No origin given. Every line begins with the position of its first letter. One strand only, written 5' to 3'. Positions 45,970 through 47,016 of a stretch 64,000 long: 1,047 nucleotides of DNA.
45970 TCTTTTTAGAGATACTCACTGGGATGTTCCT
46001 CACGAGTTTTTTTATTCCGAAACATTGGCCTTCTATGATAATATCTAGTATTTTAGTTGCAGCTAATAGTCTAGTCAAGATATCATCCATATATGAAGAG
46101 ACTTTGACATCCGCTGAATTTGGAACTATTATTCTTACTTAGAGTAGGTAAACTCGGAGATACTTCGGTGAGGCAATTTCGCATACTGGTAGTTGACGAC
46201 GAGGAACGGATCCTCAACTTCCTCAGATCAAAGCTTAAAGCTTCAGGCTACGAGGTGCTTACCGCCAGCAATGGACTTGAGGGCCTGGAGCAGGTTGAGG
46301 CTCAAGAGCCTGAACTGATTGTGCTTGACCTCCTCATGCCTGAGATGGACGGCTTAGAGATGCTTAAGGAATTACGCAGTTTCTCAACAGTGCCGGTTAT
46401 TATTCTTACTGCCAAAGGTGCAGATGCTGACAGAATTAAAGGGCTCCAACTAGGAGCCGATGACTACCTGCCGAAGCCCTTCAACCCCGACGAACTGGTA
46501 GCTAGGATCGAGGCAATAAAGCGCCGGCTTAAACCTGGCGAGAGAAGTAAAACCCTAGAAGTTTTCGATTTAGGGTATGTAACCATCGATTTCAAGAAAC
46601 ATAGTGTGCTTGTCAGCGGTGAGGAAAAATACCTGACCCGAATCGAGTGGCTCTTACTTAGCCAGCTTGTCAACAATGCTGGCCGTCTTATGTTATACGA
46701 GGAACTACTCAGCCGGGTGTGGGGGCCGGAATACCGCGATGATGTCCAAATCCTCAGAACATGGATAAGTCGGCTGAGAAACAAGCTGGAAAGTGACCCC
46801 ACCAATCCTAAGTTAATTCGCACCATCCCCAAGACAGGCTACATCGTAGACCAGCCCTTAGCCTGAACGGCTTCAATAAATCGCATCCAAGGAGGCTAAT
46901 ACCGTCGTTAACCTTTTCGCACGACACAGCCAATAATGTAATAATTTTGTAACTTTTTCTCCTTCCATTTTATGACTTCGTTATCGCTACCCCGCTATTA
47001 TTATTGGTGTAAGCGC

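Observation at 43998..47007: Two-component system bracketed by a ~215-bp inverted repeat whose perfect 44-nt core sits on mirrored outward promoters for the two stress-gene strings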

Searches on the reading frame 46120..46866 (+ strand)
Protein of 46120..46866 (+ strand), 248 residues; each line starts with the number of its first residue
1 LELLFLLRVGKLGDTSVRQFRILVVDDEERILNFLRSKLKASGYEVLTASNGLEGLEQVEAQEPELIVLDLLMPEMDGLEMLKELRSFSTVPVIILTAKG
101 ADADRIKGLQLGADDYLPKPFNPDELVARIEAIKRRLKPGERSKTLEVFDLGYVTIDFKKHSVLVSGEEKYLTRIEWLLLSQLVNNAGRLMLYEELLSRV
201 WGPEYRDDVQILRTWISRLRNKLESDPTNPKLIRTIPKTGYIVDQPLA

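Call 9: search_protein_families(library=pfam, proteins=[window:46120-46866:+])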
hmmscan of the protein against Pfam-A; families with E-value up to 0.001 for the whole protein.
window:46120-46866:+ (248 aa): 2 families
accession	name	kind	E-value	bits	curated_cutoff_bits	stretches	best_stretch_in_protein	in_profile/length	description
PF00072.30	Response_reg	-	5.4e-33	113.9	30.2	1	22-131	1-111/111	Response regulator receiver domain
PF00486.34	Trans_reg_C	-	3.7e-18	65.8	26.2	1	168-242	2-76/77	Transcriptional regulatory protein, C terminal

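Call 11: find_related_loci(query=window:46180-46866:+, collection=genome_contigs, flank=10000)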
Query window:46180-46866:+ (228 aa) in genome_contigs; peptide patterns used: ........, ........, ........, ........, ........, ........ (x = any residue, [..] = any of these).
600 stretches matched a pattern (row limit reached: there are more); 596 encode a relative of the query (tblastn E <= 1e-3); the best 80 are kept; 80 distinct loci.
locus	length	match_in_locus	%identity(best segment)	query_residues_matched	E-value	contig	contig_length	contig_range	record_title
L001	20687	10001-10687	71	1-226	6e-104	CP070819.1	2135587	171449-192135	MAG: Dehalococcoidia bacterium isolate bin1158 chromosome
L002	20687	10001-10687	67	1-228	4e-102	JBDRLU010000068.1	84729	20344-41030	MAG: Chloroflexota bacterium isolate MEGAHIT-group-1.796 k141_7032523, whole genome shotgun sequence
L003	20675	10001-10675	66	1-225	2e-98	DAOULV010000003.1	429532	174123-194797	MAG TPA_asm: Dehalococcoidales bacterium isolate W31_56 k127_8924, whole genome shotgun sequence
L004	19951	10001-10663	50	2-224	7e-68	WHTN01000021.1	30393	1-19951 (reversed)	MAG: Dehalococcoidia bacterium isolate Dino_bin38 NODE_1632_length_30393_cov_2.0994, whole genome shotgun sequence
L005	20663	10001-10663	48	2-224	3e-66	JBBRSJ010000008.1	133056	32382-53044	MAG: Candidatus Limnocylindrales bacterium isolate La2_metabat2.049 La2_metabat2.049_K_265635L133056_cov_72.4048, whole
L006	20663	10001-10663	48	2-224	6e-66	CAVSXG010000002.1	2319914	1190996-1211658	MAG: uncultured Chloroflexia bacterium isolate MFD09212.bin.2.111 genome assembly, contig: contig_20265, whole genome sh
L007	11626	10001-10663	48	2-224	6e-66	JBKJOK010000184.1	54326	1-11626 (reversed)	MAG: Candidatus Limnocylindrales bacterium isolate ant_bin.41 S1Ck117_4853383_flag_1_multi_73.0980_len_54326, whole geno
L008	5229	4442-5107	49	2-224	8e-66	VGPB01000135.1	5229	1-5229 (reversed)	MAG: Chloroflexi bacterium isolate K_Offshore_80m_m2_170 K_Offshore_80m_m2_170_Ga0194132_10027865, whole genome shotgun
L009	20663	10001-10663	48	2-224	2e-65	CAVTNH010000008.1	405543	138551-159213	MAG: uncultured Chloroflexia bacterium isolate MFD02242.bin.2.239 genome assembly, contig: contig_3431, whole genome sho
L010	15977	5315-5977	48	2-224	2e-65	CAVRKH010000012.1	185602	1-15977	MAG: uncultured Chloroflexia bacterium isolate MFD00392.bin.3.213 genome assembly, contig: contig_37041, whole genome sh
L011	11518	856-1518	47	2-224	1e-64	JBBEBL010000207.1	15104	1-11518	MAG: Chloroflexota bacterium isolate LejiaF_70_36 Lejia_F_5629_length_15104_cov_21, whole genome shotgun sequence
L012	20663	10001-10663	47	2-224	6e-65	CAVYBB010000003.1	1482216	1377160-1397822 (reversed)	MAG: uncultured Chloroflexia bacterium isolate MFD04944.bin.2.224 genome assembly, contig: contig_18430, whole genome sh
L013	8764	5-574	51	34-224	1e-61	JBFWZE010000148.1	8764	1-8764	MAG: Dehalococcoidia bacterium isolate CA_2019_TPBS_180 NODE_30897_length_8764_cov_13.740188_TPBS, whole genome shotgun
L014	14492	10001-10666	47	1-223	7e-59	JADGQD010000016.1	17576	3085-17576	MAG: Anaerolineales bacterium isolate Chersky.4_57 contig-100_827, whole genome shotgun sequence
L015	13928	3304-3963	44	1-221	3e-57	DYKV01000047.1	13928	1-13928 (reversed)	MAG TPA_asm: Anaerolinea sp. isolate SulCav_AS07-7_45_67 SulCav_AS07_7_4357_length_13928_cov_35_773949, whole genome sho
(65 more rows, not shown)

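Call 19: search_protein_families(library=pfam, proteins=[L001:8782-9822:-, L001:7147-9213:+, L001:12095-12505:+, L001:12515-13294:+, L002:8813-9655:-, L002:7597-8805:-, L002:11250-12998:+, L002:12931-13815:+, L003:6682-9321:+, L003:11250-12506:+])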
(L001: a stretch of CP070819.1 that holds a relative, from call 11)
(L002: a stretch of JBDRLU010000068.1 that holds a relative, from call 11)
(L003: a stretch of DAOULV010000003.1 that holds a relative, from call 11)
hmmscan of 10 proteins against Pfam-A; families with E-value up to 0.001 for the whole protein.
L001:8782-9822:- (346 aa): 1 family
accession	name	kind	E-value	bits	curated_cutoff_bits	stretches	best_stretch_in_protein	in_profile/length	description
PF17159.10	MASE3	-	1.8e-75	253.9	31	1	29-220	2-194/226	Membrane-associated sensor domain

L001:7147-9213:+ (688 aa): 3 families
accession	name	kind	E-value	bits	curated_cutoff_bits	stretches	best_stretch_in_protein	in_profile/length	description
PF01326.24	PPDK_N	-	1.1e-115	386.9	27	1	23-354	2-319/328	Pyruvate phosphate dikinase, AMP/ATP-binding domain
PF00391.29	PEP-utilizers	-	3.6e-28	97.4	23.1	1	395-466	1-72/72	PEP-utilising enzyme, mobile domain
PF02896.24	PEP-utilizers_C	-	1.9e-16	60.6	22.8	1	491-641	18-130/293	PEP-utilising enzyme, PEP-binding domain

L001:12095-12505:+ (136 aa): 1 family
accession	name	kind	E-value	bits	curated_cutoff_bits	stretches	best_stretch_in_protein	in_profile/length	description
PF00266.25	Aminotran_5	-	1.1e-16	61.2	21.5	1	4-71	1-70/371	Aminotransferase class-V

L001:12515-13294:+ (259 aa): 2 families
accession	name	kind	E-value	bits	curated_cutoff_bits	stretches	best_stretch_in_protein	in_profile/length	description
PF03099.24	BPL_LplA_LipB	-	5.6e-22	78.5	21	1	27-148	3-133/133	Biotin/lipoate A/B protein ligase family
PF02237.23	BPL_C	-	1e-08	35.4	21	1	210-257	1-48/48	Biotin protein ligase C terminal domain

L002:8813-9655:- (280 aa): 3 families
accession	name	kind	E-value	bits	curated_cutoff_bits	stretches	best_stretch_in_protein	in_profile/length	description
PF01678.24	DAP_epimerase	-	9e-56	187.6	34.7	2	3-125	1-119/121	Diaminopimelate epimerase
PF05544.16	Pro_racemase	-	1.5e-05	24.7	27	1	45-118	58-133/325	Proline racemase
PF02567.21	PhzC-PhzF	-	0.00069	19.6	27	1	44-244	42-240/281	Phenazine biosynthesis-like protein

L002:7597-8805:- (402 aa): 1 family
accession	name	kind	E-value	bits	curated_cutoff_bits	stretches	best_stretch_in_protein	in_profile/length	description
PF00155.27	Aminotran_1_2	-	5.9e-61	207.1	19.7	1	37-378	2-352/361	Aminotransferase class I and II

L002:11250-12998:+ (582 aa): 5 families
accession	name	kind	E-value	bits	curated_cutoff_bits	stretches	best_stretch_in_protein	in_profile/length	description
PF01855.24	POR_N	-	9.4e-60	202.6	27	1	207-444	2-230/231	Pyruvate flavodoxin/ferredoxin oxidoreductase, thiamine diP-bdg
PF01558.24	POR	-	1.9e-35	123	27.4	1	13-171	1-173/173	Pyruvate ferredoxin/flavodoxin oxidoreductase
PF17147.9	PFOR_II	-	2.2e-14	54.1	27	1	468-562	1-102/102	Pyruvate:ferredoxin oxidoreductase core domain II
PF02776.23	TPP_enzyme_N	-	5.8e-07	29.7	26.8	1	199-307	2-107/119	Thiamine pyrophosphate enzyme, N-terminal TPP binding domain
PF02780.25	Transketolase_C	-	0.00011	22.6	25.9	1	467-545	9-92/124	Transketolase, C-terminal domain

L002:12931-13815:+ (294 aa): 2 families
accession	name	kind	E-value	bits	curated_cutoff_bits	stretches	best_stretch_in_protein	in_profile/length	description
PF12367.13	PFO_beta_C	-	8.2e-29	99.9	24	1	209-272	1-65/66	Pyruvate ferredoxin oxidoreductase beta subunit C terminal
PF02775.26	TPP_enzyme_C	-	3.7e-25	88.9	21.9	1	66-205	19-151/151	Thiamine pyrophosphate enzyme, C-terminal TPP binding domain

L003:6682-9321:+ (879 aa): 7 families
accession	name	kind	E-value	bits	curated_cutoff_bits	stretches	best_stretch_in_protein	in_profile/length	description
PF17159.10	MASE3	-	4.9e-89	298.3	31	1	39-262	2-226/226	Membrane-associated sensor domain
PF02518.31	HATPase_c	-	3e-26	92.5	26.4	1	768-876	2-109/111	Histidine kinase-, DNA gyrase B-, and HSP90-like ATPase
PF08447.18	PAS_3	-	1.2e-13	51.5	25.6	1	562-640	3-84/89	PAS fold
PF00512.31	HisKA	-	1.1e-12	48.2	26.9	1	658-722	2-65/66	His Kinase A (phospho-acceptor) domain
PF08448.16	PAS_4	-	4.8e-10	40.1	23.1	0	338-423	14-109/110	PAS fold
PF00989.32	PAS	-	1.4e-07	31.9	22.6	0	552-648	15-113/113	PAS fold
PF13188.13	PAS_8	-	8.1e-07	29.2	21.8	1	311-370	2-51/65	PAS domain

L003:11250-12506:+ (418 aa): 7 families
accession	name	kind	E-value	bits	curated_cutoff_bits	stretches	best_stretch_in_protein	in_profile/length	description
PF00534.26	Glycos_transf_1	-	6.1e-39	133.7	26.4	1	236-396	14-171/172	Glycosyl transferases group 1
PF13692.12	Glyco_trans_1_4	-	1.6e-33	116.4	27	1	239-383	3-142/142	Glycosyl transferases group 1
PF20706.3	GT4-conflict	-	2.2e-19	70.1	26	1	157-358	124-322/385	Family 4 Glycosyltransferase in conflict systems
PF13439.12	Glyco_transf_4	-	9.4e-18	65.2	28.5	1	25-213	2-166/170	Glycosyltransferase Family 4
PF13579.12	Glyco_trans_4_4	-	9.4e-15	55.7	29.7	1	25-212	1-158/158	Glycosyl transferase 4-like domain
PF13524.12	Glyco_trans_1_2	-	1.4e-08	35.2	25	1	334-406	67-137/144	Glycosyl transferase-like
PF00862.26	GT-B_Sucrose_synth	-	2.4e-06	27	23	1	3-40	15-52/290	Sucrose synthase first GT-B domain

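Call 53: search_solved_structures(query=window:46180-46866:+, max_evalue=1e-20)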
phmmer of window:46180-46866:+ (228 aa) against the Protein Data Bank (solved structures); distinct sequences matched with E-value up to 1e-20: 69 (the best 60 are shown).
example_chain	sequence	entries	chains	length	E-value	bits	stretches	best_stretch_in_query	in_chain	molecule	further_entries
2oqr_A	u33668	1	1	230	7.5e-46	159.5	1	2-222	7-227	Sensory transduction protein regX3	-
4kfc_A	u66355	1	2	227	8.9e-46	159.3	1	2-221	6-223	KDP operon transcriptional regulatory protein KdpE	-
4kny_A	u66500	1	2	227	1.3e-45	158.7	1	2-220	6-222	KDP operon transcriptional regulatory protein KdpE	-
6lgq_D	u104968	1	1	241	1.6e-45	158.4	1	2-220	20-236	DNA-binding response regulator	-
2gwr_A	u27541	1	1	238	1.6e-42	148.6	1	1-226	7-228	DNA-binding response regulator mtrA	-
9ji3_J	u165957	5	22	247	1.1e-41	145.9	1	1-226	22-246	DNA-binding response regulator | Possible two component system response transcriptional positive regulator PhoP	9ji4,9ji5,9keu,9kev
3r0j_A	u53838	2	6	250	1.1e-41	145.9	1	1-226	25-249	POSSIBLE TWO COMPONENT SYSTEM RESPONSE TRANSCRIPTIONAL POSITIVE REGULATOR PHOP | Response regulator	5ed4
9dvt_R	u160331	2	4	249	2.1e-41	144.9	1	1-226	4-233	DNA-binding dual master transcriptional regulator RpaA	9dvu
1ys6_A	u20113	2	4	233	5.8e-39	137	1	1-223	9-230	Transcriptional regulatory protein prrA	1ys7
9ket_J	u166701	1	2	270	4e-37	131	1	42-226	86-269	Possible two component system response transcriptional positive regulator PhoP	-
1nxo_A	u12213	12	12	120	2.3e-35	125.2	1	1-116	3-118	DNA-binding response regulator | Response regulator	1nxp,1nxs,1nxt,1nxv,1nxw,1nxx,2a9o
6eb7_A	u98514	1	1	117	4.1e-35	124.4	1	1-116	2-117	DNA-binding response regulator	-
4b09_A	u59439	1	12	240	1.3e-34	122.7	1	1-221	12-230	TRANSCRIPTIONAL REGULATORY PROTEIN BAER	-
1mvo_A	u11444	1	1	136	1.6e-34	122.4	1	1-118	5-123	PhoP response regulator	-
3q9s_A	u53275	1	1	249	1e-33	119.8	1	1-215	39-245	DNA-binding response regulator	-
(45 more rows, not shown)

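Call 57: search_protein_families(library=ncbifam, proteins=[window:46168-46866:+])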
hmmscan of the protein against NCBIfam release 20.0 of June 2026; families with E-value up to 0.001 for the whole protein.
window:46168-46866:+ (232 aa): 100 families (the best 25 are shown)
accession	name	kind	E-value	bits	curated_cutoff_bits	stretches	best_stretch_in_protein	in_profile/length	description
NF045944.1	ResRegRpaBCyano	equivalog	6.1e-65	218.8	330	1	7-228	1-228/229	response regulator transcription factor RpaB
NF040689.1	MtrAB_MtrA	equivalog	5.2e-57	192.7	300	1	6-225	1-216/219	MtrAB system response regulator MtrA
NF033117.2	vanR_ACDEGLN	exception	8e-54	182.6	350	1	6-227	1-225/226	VanR-ABDEGLN family response regulator transcription factor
NF040534.1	resp_reg_YycF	equivalog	4.7e-53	179.8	340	1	5-228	2-228/231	response regulator YycF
TIGR02154.1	PhoB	equivalog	3.6e-51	173.7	296.2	1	4-227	3-225/226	phosphate regulon transcriptional regulator PhoB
NF007820.0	PRK10529.1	equivalog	4.1e-51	173.5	325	1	5-225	3-221/225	two-component system response regulator KdpE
NF007005.1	PRK09468.1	equivalog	3.9e-50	170.5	331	1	3-226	3-230/237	osmolarity response regulator transcription factor OmpR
TIGR01387.1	cztR_silR_copR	subfamily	1.6e-49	168.5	279.2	1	6-226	1-217/218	heavy metal response regulator transcription factor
NF000403.1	vanR-C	exception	1.6e-46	158.8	480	1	5-228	4-230/231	vancomycin resistance response regulator transcription factor VanR-C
NF033120.0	vanR_FM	exception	4.4e-46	157.4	460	1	1-227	1-229/231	vancomycin resistance response regulator transcription factor, VanR-F/VanR-M family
NF008296.0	PRK11083.1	equivalog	2.4e-45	154.7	273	1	1-227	1-225/228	two-component system response regulator CreB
NF053854.1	RespRegPhoBBctds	equivalog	1.7e-44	151.9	270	1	6-210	1-210/225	two-component system response regulator PhoB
NF041733.1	resp_reg_CseB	equivalog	3.6e-44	150.8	350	1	5-210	2-214/228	two-component system response regulator CseB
NF000404.1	vanR-D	exception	2.5e-42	145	500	1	5-228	4-231/232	vancomycin resistance response regulator transcription factor VanR-D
NF007982.1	PRK10710.1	equivalog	5.6e-42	143.9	380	1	3-226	7-226/235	envelope stress response regulator BaeR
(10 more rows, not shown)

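Call 71: find_encoding_contigs(protein=window:46168-46866:+, flank=6000, max_places=8)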
Protein window:46168-46866:+ (232 aa): 3 contigs read that carry it; 3 places shown.
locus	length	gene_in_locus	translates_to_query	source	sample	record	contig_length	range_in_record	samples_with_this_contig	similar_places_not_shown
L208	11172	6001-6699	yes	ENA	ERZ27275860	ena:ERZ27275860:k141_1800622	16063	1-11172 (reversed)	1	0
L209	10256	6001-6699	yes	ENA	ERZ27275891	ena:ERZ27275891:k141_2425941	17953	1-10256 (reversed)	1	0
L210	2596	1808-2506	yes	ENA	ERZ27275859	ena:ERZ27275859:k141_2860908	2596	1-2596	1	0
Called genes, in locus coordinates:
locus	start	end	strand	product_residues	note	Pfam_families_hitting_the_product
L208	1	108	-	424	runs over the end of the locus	PF01458:SUFBD_core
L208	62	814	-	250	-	PF00005:ABC_tran, PF13304:AAA_21 (faint)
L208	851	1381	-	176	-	PF02915:Rubrerythrin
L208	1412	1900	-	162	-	PF02915:Rubrerythrin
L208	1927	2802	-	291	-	PF07992:Pyr_redox_2, PF13738:Pyr_redox_3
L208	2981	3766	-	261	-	PF00011:HSP20, PF17886:ArsA_HSP20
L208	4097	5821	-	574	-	PF00989:PAS, PF08448:PAS_4, PF13188:PAS_8 (weak), PF13426:PAS_9, PF08447:PAS_3, PF00512:HisKA, PF02518:HATPase_c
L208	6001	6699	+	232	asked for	PF00072:Response_reg, PF00486:Trans_reg_C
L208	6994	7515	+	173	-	PF01965:DJ-1_PfpI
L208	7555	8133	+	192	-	PF02777:Sod_Fe_C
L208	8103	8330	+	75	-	-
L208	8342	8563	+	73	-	PF01206:TusA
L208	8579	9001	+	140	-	PF02635:DsrE (weak), PF13686:DrsE_2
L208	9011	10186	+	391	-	PF00266:Aminotran_5, PF01041:DegT_DnrJ_EryC1 (weak)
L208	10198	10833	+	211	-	PF01592:NifU_N, PF01883:FeS_assembly_P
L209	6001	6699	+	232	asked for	PF00072:Response_reg, PF00486:Trans_reg_C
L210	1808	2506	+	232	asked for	PF00072:Response_reg, PF00486:Trans_reg_C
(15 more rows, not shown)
